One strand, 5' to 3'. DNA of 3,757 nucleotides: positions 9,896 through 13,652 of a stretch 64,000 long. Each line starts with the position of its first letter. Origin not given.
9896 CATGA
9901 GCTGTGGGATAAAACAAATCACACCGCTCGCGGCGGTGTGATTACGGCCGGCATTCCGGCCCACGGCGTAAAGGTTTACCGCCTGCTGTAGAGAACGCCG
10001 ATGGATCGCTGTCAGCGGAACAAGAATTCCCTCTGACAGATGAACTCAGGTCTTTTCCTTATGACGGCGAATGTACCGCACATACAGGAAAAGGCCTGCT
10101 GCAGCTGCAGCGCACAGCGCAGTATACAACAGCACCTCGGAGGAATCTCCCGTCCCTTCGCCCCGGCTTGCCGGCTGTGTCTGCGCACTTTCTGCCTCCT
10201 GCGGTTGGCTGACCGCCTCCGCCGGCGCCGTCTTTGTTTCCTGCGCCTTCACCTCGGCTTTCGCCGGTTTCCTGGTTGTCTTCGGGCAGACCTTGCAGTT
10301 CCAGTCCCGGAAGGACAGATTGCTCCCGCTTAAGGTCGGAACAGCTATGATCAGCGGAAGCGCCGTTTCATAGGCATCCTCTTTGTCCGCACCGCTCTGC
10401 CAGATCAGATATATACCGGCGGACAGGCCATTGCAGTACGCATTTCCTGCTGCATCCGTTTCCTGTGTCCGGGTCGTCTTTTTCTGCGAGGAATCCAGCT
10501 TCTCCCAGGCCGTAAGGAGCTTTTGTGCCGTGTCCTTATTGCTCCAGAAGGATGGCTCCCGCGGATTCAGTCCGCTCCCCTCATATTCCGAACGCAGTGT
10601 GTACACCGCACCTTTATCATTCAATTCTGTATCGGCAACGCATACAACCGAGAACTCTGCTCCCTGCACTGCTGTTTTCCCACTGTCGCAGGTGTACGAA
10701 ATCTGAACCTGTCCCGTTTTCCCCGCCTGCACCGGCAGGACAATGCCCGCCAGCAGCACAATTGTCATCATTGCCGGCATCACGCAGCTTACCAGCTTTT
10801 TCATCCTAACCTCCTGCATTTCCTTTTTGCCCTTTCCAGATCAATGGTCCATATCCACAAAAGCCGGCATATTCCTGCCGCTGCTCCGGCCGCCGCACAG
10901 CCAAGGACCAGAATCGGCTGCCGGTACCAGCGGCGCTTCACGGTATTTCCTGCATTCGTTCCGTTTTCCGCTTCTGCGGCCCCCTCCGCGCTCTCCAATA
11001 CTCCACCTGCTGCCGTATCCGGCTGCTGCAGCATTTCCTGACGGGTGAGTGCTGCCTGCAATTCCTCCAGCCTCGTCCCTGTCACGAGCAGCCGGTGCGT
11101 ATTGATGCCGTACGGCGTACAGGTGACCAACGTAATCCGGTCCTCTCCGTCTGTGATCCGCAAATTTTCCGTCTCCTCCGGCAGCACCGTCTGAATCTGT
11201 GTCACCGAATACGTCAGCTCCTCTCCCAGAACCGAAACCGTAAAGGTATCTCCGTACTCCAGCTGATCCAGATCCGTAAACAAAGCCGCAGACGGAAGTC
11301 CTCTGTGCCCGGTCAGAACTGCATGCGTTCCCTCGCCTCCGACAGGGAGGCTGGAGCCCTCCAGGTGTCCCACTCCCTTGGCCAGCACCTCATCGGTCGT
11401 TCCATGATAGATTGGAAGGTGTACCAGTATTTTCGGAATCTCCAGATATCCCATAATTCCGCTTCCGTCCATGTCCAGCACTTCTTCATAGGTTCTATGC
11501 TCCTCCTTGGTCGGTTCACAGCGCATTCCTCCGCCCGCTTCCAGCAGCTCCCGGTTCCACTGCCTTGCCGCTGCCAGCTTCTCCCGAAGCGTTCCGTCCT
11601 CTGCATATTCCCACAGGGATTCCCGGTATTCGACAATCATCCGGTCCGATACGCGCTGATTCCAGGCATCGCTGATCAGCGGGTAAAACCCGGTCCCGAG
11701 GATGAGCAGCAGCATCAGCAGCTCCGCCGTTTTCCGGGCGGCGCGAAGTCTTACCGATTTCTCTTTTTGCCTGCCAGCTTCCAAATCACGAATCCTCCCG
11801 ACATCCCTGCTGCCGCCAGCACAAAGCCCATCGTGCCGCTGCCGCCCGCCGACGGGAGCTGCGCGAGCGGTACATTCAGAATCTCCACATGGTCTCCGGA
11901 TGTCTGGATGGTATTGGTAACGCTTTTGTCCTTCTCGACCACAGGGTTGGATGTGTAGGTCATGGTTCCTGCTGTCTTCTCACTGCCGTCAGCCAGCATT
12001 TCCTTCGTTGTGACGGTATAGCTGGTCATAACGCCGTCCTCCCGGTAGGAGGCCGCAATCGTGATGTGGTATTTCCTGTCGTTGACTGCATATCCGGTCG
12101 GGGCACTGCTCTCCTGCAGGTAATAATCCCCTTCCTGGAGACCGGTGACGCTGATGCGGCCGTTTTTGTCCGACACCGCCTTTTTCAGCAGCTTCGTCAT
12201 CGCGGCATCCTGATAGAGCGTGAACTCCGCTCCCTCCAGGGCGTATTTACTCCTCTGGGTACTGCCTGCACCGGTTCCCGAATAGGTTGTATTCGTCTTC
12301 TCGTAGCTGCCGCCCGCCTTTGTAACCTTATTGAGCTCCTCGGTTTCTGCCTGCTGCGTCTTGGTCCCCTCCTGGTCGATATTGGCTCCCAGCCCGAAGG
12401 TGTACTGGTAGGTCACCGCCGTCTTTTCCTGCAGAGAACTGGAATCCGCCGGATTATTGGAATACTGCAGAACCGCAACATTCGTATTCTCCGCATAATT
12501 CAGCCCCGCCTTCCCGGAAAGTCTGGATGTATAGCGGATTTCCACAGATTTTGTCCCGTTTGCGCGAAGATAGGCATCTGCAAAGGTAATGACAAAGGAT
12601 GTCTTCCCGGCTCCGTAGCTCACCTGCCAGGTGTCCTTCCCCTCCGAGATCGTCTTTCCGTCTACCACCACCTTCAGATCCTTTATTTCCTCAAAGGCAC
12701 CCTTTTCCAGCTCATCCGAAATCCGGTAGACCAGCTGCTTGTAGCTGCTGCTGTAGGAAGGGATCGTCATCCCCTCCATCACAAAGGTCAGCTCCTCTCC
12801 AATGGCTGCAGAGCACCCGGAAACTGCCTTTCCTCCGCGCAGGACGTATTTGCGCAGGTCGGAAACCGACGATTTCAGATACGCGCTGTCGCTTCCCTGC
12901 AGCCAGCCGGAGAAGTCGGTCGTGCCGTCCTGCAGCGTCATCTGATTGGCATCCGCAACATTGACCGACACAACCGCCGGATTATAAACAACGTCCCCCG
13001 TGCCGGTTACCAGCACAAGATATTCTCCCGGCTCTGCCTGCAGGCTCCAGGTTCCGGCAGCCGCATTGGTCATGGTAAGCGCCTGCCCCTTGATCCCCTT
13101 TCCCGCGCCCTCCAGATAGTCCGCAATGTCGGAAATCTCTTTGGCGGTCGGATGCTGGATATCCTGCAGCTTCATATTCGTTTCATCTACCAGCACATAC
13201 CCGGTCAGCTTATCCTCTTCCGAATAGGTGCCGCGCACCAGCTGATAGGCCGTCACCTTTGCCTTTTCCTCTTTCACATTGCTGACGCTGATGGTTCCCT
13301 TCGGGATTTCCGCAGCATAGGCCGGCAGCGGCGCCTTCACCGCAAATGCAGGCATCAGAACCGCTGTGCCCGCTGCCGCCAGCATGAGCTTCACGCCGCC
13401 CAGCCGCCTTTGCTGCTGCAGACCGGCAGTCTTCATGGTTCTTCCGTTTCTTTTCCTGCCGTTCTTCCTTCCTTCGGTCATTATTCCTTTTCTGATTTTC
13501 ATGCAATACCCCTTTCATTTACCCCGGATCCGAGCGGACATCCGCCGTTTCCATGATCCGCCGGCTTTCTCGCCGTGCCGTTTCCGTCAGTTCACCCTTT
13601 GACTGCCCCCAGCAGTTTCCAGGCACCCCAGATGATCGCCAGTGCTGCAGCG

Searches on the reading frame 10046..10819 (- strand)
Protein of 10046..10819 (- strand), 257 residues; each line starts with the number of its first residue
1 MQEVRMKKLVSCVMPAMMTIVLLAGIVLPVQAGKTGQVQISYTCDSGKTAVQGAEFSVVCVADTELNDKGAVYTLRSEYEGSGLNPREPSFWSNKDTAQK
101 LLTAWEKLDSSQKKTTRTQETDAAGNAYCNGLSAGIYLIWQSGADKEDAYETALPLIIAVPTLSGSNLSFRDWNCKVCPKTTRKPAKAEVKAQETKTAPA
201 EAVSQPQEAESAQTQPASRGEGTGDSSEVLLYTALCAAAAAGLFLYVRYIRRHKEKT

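Call 77: search_protein_families(library=pfam, proteins=[window:10046-10819:-], max_evalue=0.01)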
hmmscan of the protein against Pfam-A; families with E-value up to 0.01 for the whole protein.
window:10046-10819:- (257 aa): 1 family
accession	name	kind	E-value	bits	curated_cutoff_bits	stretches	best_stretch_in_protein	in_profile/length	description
PF17802.7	SpaA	-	0.007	16.9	23.1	0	107-139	22-56/91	Prealbumin-like fold domain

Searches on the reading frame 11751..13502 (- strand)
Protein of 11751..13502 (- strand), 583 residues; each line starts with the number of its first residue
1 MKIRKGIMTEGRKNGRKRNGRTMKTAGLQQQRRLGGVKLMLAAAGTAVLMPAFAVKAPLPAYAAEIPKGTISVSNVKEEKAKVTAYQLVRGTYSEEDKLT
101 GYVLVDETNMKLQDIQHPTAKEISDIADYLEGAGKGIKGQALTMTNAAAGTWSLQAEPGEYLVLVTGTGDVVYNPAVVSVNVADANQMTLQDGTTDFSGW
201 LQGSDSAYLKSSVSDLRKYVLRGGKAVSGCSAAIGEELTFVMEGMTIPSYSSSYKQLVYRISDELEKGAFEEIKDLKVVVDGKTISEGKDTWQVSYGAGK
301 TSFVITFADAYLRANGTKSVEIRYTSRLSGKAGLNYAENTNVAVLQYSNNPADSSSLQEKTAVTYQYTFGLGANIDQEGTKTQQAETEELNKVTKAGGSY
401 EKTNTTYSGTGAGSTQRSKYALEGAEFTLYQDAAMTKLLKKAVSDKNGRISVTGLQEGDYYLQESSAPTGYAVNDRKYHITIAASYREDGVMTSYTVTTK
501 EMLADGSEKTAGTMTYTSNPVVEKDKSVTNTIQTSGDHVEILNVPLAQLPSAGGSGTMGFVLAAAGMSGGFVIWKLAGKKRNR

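Call 77: search_protein_families(library=pfam, proteins=[window:11751-13502:-], max_evalue=0.01)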
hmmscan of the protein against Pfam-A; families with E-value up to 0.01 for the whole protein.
window:11751-13502:- (583 aa): 4 families
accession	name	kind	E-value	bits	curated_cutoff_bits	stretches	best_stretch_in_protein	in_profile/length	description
PF17802.7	SpaA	-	6.3e-17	62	23.1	1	418-485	12-79/91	Prealbumin-like fold domain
PF16569.11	GramPos_pilinBB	-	2.5e-09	38.5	30.5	1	234-351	1-116/116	Gram-positive pilin backbone subunit 2, Cna-B-like domain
PF20623.4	Sgo0707_N2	-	0.00058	19.8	27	1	273-355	55-136/141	Sgo0707 N2 domain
PF13620.12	CarboxypepD_reg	-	0.0049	17.6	32.3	0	422-465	14-55/82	Carboxypeptidase regulatory-like domain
